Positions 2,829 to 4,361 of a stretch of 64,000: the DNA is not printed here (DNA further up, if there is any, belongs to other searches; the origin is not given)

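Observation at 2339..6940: EndoQ-like PHP nuclease and LOG-family protein embedded in, and translationally coupled to, the pyrimidine biosynthesis operon, with a tRNA-Arg inside the operon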

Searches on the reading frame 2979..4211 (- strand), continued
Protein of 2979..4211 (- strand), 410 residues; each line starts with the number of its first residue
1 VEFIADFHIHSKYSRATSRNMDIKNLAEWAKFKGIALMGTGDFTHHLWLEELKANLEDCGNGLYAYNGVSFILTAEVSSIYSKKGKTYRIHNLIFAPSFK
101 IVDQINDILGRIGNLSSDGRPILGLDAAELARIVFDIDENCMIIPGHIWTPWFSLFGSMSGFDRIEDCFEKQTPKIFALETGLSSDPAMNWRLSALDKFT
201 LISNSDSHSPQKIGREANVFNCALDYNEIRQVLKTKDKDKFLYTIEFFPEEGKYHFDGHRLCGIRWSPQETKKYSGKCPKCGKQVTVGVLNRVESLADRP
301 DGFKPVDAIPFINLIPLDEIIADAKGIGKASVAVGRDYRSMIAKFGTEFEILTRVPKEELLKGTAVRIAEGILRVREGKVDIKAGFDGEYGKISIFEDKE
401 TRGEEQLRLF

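Call 22: search_protein_families(library=pfam, proteins=[P0124, P0128, P0133, P0121, P0125, P0156, P0167], max_evalue=0.00001)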
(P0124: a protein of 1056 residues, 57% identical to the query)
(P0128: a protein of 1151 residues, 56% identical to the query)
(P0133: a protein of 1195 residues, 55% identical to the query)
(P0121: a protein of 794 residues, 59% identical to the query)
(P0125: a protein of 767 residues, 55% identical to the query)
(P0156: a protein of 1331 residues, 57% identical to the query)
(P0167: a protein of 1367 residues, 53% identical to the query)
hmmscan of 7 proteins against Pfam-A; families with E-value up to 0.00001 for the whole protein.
P0124 (1056 aa): 7 families
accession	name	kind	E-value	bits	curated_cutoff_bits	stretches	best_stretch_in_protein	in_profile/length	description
PF00580.27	UvrD-helicase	-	5e-54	184.2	23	1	460-695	2-271/271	UvrD/REP helicase N-terminal domain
PF13361.12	UvrD_C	-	6e-39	134.9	25.6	2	938-1011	273-348/350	UvrD-like helicase C-terminal domain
PF13245.12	AAA_19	-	1.9e-23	83.6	25.1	1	463-680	1-134/134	AAA domain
PF13538.12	UvrD_C_2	-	6.3e-11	42.4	27.4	1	954-1009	4-52/52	UvrD-like helicase C-terminal domain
PF01443.25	Viral_helicase1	-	4.8e-08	33.5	21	0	902-1008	129-226/228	Viral superfamily 1 RNA helicase core domain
PF13086.12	AAA_11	-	3e-06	27.6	27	1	460-597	3-145/257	AAA domain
PF13604.12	AAA_30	-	5.7e-06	26.6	27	0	460-556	3-97/191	AAA domain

P0128 (1151 aa): 4 families
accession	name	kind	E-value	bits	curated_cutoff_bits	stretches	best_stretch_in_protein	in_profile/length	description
PF00580.27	UvrD-helicase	-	1.3e-76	258.3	23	1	495-755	1-271/271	UvrD/REP helicase N-terminal domain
PF13361.12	UvrD_C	-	3.7e-46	158.6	25.6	1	760-1104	1-349/350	UvrD-like helicase C-terminal domain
PF13245.12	AAA_19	-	2.4e-26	92.9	25.1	1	501-740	3-134/134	AAA domain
PF13538.12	UvrD_C_2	-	2.8e-10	40.3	27.4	1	1043-1100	2-51/52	UvrD-like helicase C-terminal domain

P0133 (1195 aa): 4 families
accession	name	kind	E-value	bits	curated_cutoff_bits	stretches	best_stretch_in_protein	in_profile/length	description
PF00580.27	UvrD-helicase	-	1.5e-74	251.5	23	1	503-786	1-271/271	UvrD/REP helicase N-terminal domain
PF13361.12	UvrD_C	-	1.4e-43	150.1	25.6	2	1053-1140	279-349/350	UvrD-like helicase C-terminal domain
PF13245.12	AAA_19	-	5.2e-25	88.6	25.1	1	507-771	1-134/134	AAA domain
PF13538.12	UvrD_C_2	-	3.4e-08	33.6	27.4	0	1115-1136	30-51/52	UvrD-like helicase C-terminal domain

P0121 (794 aa): 1 family
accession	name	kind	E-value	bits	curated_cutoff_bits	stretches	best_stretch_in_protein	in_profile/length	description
PF14528.11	LAGLIDADG_3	-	1.3e-12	48.3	22.5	1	438-493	5-64/82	LAGLIDADG-like domain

P0125 (767 aa): 4 families
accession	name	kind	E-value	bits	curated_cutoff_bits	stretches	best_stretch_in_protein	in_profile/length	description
PF00580.27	UvrD-helicase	-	5.1e-69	233.4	23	1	460-698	2-270/271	UvrD/REP helicase N-terminal domain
PF13245.12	AAA_19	-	7.3e-26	91.4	25.1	1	464-684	2-134/134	AAA domain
PF21445.3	ADDB_N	-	6e-07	29.4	26.6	0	590-698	156-255/290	ADDB, N-terminal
PF13086.12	AAA_11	-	3e-06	27.6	27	1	462-611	8-167/257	AAA domain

P0156 (1331 aa): 2 families
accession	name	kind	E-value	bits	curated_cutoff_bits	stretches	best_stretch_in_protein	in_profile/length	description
PF14890.11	Intein_splicing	-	7.7e-37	126.9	35.8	2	638-1128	22-155/155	Intein splicing domain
PF14528.11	LAGLIDADG_3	-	6.4e-30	103.7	22.5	1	915-992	2-82/82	LAGLIDADG-like domain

P0167 (1367 aa): 6 families
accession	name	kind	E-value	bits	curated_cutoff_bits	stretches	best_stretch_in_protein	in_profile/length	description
PF00580.27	UvrD-helicase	-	5.1e-69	233.4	23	1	622-894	1-271/271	UvrD/REP helicase N-terminal domain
PF13361.12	UvrD_C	-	7.6e-39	134.5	25.6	2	1197-1317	256-347/350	UvrD-like helicase C-terminal domain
PF13245.12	AAA_19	-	1.2e-25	90.7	25.1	1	626-879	1-134/134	AAA domain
PF13538.12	UvrD_C_2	-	6.5e-10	39.2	27.4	0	1292-1315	27-51/52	UvrD-like helicase C-terminal domain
PF13086.12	AAA_11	-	1.4e-06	28.7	27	1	622-689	2-75/257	AAA domain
PF13604.12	AAA_30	-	8.9e-06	26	27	0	622-686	2-66/191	AAA domain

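Call 25: find_related_loci(query=A1, collection=genome_contigs, flank=10000)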
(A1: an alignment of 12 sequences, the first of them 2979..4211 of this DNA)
Query A1 (410 aa) in genome_contigs; peptide patterns used: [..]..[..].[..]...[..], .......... (x = any residue, [..] = any of these).
600 stretches matched a pattern (row limit reached: there are more); 586 encode a relative of the query (tblastn E <= 1e-3); the best 80 are kept; 80 distinct loci.
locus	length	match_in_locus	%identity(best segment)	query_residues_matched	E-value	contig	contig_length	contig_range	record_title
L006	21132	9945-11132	80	1-396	0e+0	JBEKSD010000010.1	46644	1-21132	MAG: Candidatus Omnitrophota bacterium isolate SPRUCE 526 SPRUCE_526_10, whole genome shotgun sequence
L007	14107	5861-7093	76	1-410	0e+0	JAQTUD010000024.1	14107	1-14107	MAG: Candidatus Omnitrophota bacterium isolate STB_56 NODE_10486_length_14107_cov_3.551001_Sandtown_B, whole genome shot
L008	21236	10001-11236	76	1-410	0e+0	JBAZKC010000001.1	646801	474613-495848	MAG: Candidatus Omnitrophota bacterium isolate SO_2017_LW4_134 scaffold_32_c1_LW137-91_2017, whole genome shotgun sequen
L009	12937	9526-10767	74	1-410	0e+0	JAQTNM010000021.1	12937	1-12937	MAG: Candidatus Omnitrophota bacterium isolate STA_64 NODE_9605_length_12937_cov_2.621624_Sandtown_A, whole genome shotg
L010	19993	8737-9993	74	1-410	0e+0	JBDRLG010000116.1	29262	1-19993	MAG: Candidatus Omnitrophota bacterium isolate MEGAHIT-group-1.764 k141_7514022, whole genome shotgun sequence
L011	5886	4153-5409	71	1-410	0e+0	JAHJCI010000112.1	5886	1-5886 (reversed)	MAG: Candidatus Omnitrophota bacterium isolate Modern_marine.mb.30 Modern_marine.mb.30_k141_1273377, whole genome shotgu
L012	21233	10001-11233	64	1-410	0e+0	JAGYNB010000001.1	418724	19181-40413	MAG: Candidatus Omnitrophota bacterium isolate M55B134 1, whole genome shotgun sequence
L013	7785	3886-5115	64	1-410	0e+0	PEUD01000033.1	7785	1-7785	MAG: Candidatus Omnitrophica bacterium CG02_land_8_20_14_3_00__42_8 CG02_land_8_20_14_3.00_150_scaffold_9291_c, whole ge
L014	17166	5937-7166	62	1-410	6e-180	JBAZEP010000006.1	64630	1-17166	MAG: Candidatus Omnitrophota bacterium isolate SO_2017_LW3_129 NODE_897_length_64630_cov_5.327551_LW162_2017, whole geno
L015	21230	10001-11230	64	1-410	3e-178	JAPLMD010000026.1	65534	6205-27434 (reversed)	MAG: Candidatus Omnitrophota bacterium isolate LacPavin_0920_SED5_MAG_41_13 LacPavin_0920_SED5_scaffold_932297, whole ge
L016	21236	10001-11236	77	1-410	0e+0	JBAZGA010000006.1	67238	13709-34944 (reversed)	MAG: Candidatus Omnitrophota bacterium isolate SO_2017_LW3_33 NODE_838_length_67238_cov_1.172237_LW162_2017, whole genom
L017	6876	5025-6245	61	3-410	1e-175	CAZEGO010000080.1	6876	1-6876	MAG TPA_asm: uncultured Planctomycetia bacterium isolate SRP141376_co2_263 genome assembly, contig: NODE_19153_length_68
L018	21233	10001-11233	60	1-410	9e-171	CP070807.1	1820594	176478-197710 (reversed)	MAG: Candidatus Omnitrophota bacterium isolate bin1292 chromosome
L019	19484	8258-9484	59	3-410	6e-166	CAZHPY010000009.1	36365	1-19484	MAG TPA_asm: uncultured Planctomycetia bacterium isolate binchicken_co220_179 genome assembly, contig: NODE_636_length_3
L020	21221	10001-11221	60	1-403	2e-165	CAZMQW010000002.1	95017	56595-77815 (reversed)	MAG TPA_asm: uncultured Candidatus Saccharibacteria bacterium isolate binchicken_co34_534 genome assembly, contig: NODE_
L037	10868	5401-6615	57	3-406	1e-157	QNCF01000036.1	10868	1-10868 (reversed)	MAG: Candidatus Omnitrophota bacterium isolate B48_G9 B48_Guay9_scaffold_07093, whole genome shotgun sequence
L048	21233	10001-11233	55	1-410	1e-154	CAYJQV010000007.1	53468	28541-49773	MAG TPA_asm: uncultured Planctomycetia bacterium isolate ERP125453_co1_223 genome assembly, contig: NODE_418_length_5346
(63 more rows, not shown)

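Call 44: search_protein_families(library=ncbifam, proteins=[L001:19385-19981:+, L001:19983-20510:+, L004:12346-13962:+, L004:9511-9975:+], max_evalue=0.00001)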
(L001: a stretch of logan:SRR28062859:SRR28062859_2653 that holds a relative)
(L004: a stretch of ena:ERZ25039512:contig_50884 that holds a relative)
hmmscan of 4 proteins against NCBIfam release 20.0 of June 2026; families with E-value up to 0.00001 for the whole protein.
L001:19385-19981:+ (198 aa): 2 families
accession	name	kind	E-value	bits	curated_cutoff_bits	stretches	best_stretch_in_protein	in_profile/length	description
NF002424.0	PRK01558.1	equivalog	1.1e-38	132.8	241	1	3-197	3-198/203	V-type ATP synthase subunit E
NF002170.0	PRK01005.1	equivalog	2.1e-14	53.8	280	1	3-193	8-202/208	V-type ATP synthase subunit E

L001:19983-20510:+ (175 aa): 0 families

L004:12346-13962:+ (538 aa): 30 families (the best 25 are shown)
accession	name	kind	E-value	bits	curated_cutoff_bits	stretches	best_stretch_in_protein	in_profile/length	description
NF003671.0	PRK05294.1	equivalog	7.9e-233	775.3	599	1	3-513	551-1056/1058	carbamoyl-phosphate synthase large subunit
TIGR01369.1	CPSaseII_lrg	equivalog_domain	2.4e-198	661.2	1027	1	3-496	554-1050/1052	carbamoyl-phosphate synthase (glutamine-hydrolyzing) large subunit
TIGR01235.1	pyruv_carbox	equivalog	1.1e-19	69.6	1114.45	1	93-327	90-333/1143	pyruvate carboxylase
NF006406.0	PRK08654.1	equivalog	6.6e-17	61.2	739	1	93-319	90-321/499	acetyl-CoA carboxylase biotin carboxylase subunit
TIGR00514.1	accC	equivalog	1.8e-16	60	626.5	1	95-319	92-322/449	acetyl-CoA carboxylase biotin carboxylase subunit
NF006367.0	PRK08591.1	subfamily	2.7e-16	59.3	597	1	67-319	63-322/451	acetyl-CoA carboxylase biotin carboxylase subunit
NF006286.0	PRK08462.1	equivalog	2.8e-16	59.4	740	1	100-319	99-324/445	acetyl-CoA carboxylase biotin carboxylase subunit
NF009554.0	PRK12999.1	equivalog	4.7e-16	57.8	965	1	93-326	94-336/1147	pyruvate carboxylase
NF009471.0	PRK12833.1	equivalog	1.6e-14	53.3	686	1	95-319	95-325/467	acetyl-CoA carboxylase biotin carboxylase subunit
TIGR03909.1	pyrrolys_PylC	equivalog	5.6e-14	51.6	248.3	1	29-337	14-305/374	3-methylornithine--L-lysine ligase PylC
NF004085.0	PRK05586.1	equivalog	7.4e-14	51.5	723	1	98-319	95-322/448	acetyl-CoA carboxylase biotin carboxylase subunit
NF053643.1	Ddl_archaea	equivalog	4e-13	49.1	500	1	30-300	15-282/367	putative pseudomurein biosynthesis ATP-grasp protein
NF009402.0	PRK12767.1-1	equivalog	3.6e-12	45.7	218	1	97-296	94-282/329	carbamoyl phosphate synthase-like protein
NF005525.0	PRK07178.1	equivalog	8.3e-12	44.5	768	1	94-319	90-320/471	acetyl-CoA carboxylase biotin carboxylase subunit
TIGR02712.1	urea_carbox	equivalog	1.4e-11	42.9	1303.85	1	94-335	90-336/1201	urea carboxylase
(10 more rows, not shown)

L004:9511-9975:+ (154 aa): 0 families

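Call 62: search_protein_families(library=padloc, proteins=[window:2979-4211:-, L009:9065-9523:+, L012:11239-11724:+], max_evalue=0.01)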
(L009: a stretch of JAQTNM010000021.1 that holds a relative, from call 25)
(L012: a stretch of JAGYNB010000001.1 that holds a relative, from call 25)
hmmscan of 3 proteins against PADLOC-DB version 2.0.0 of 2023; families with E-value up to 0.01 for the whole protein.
window:2979-4211:- (410 aa): 0 families

L009:9065-9523:+ (152 aa): 1 family
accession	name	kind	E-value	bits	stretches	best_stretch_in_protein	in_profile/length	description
PDLC04267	PDC-M01B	-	0.0012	16.7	1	75-130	78-134/275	-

L012:11239-11724:+ (161 aa): 4 families
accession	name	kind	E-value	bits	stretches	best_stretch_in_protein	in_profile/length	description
PDLC01879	CARF3--CARF_TM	-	3.4e-05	21.6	1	84-146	29-89/222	-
PDLC01926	CARF7--CARF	-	0.00015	19.4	0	5-56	81-130/241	-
PDLC01634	Csm6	-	0.00022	19.4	0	3-57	22-76/130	CAS-III; associated_signaling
PDLC01044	Csa3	-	0.0038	15.1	1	82-144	10-69/194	Type I-A associated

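Call 63: search_protein_families(library=pfam, proteins=[L009:9065-9523:+, L012:11239-11724:+, L048:8437-9186:+, L048:9198-9533:+, L037:4916-5407:+, L037:4431-4919:+], max_evalue=0.001)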
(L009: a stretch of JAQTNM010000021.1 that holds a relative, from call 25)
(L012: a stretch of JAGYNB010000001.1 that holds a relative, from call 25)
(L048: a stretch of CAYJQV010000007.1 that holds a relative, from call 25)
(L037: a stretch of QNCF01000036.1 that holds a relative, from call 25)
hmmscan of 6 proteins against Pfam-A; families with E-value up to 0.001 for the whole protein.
L009:9065-9523:+ (152 aa): 1 family
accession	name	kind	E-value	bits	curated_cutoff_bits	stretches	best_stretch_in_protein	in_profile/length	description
PF01927.22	Mut7-C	-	6.2e-45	153.3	23.3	1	1-144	1-145/146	Mut7-C RNAse domain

L012:11239-11724:+ (161 aa): 5 families
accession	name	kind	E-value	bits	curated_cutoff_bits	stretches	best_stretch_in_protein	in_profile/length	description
PF12682.12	Flavodoxin_4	-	1.5e-08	34.7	24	1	5-136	4-139/155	Flavodoxin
PF12724.12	Flavodoxin_5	-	1.8e-08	35.3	27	1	58-134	29-109/145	Flavodoxin domain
PF12641.12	Flavodoxin_3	-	5.2e-07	30.1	27.5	0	5-50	2-48/160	Flavodoxin domain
PF03358.20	FMN_red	-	6e-06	26.4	24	1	11-115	13-122/152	NADPH-dependent FMN reductase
PF00258.30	Flavodoxin_1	-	2.1e-05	25.1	25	0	5-42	1-39/143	Flavodoxin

L048:8437-9186:+ (249 aa): 1 family
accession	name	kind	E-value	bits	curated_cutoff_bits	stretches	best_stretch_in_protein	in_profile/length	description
PF03548.22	LolA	-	3.9e-05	23.9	23.6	0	58-125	4-68/165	Outer membrane lipoprotein carrier protein LolA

L048:9198-9533:+ (111 aa): 0 families

L037:4916-5407:+ (163 aa): 3 families
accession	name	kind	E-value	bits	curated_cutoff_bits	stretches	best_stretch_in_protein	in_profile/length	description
PF01230.28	HIT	-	4.5e-13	50.1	21.5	1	36-128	5-96/98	HIT domain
PF11969.13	DcpS_C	-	1.3e-07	32.5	24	1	23-125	2-100/114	Scavenger mRNA decapping enzyme C-term binding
PF04677.20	CwfJ_C_1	-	3.9e-06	27.2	21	1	17-84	8-73/122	Protein similar to CwfJ C-terminus 1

L037:4431-4919:+ (162 aa): 1 family
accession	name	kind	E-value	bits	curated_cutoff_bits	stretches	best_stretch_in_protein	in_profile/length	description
PF04463.17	2-thiour_desulf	-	1.3e-46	158.6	34.7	1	12-156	1-141/141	2-thiouracil desulfurase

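Call 66: predict_structure(alignment_id=A4)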
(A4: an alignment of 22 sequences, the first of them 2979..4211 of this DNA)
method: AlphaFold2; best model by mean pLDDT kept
length: 410 residues; sequences in the alignment: 22
mean_pLDDT: 68.0   pTM: 0.71
mean pLDDT of the five models: 68.0, 52.7, 52.7, 48.9, 46.0
residues with pLDDT >= 90: 76; 70-90: 148; 50-70: 83; < 50: 103
segments of 3 or more residues with pLDDT < 50: 117-119, 149-161, 183-190, 247-271, 284-312, 383-392, 398-410
pLDDT, mean of each block of 10 residues (from residue 1): 76 70 86 87 84 94 95 84 70 89 89 57 71 92 64 36 66 80 45 63 63 66 91 84 55 30 44 56 40 27 36 67 80 87 87 86 90 76 38 55 29
secondary structure, 60 per line:
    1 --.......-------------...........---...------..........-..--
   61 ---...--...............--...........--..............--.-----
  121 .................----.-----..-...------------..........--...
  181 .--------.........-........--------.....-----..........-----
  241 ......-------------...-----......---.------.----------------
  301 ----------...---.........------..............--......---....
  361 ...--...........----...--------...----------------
elements in order: E3-9 H23-33 E37-39 H46-55 E64-66 E69-83 E86-96 H99-112 E121-126 H127-137 H166-175 E178-181 H190-198 E200-207 E216-220 H226-235 E241-246 H268-273 H317-325 H332-345 H348-353 H357-363 H366-376 E381-383 E392-394
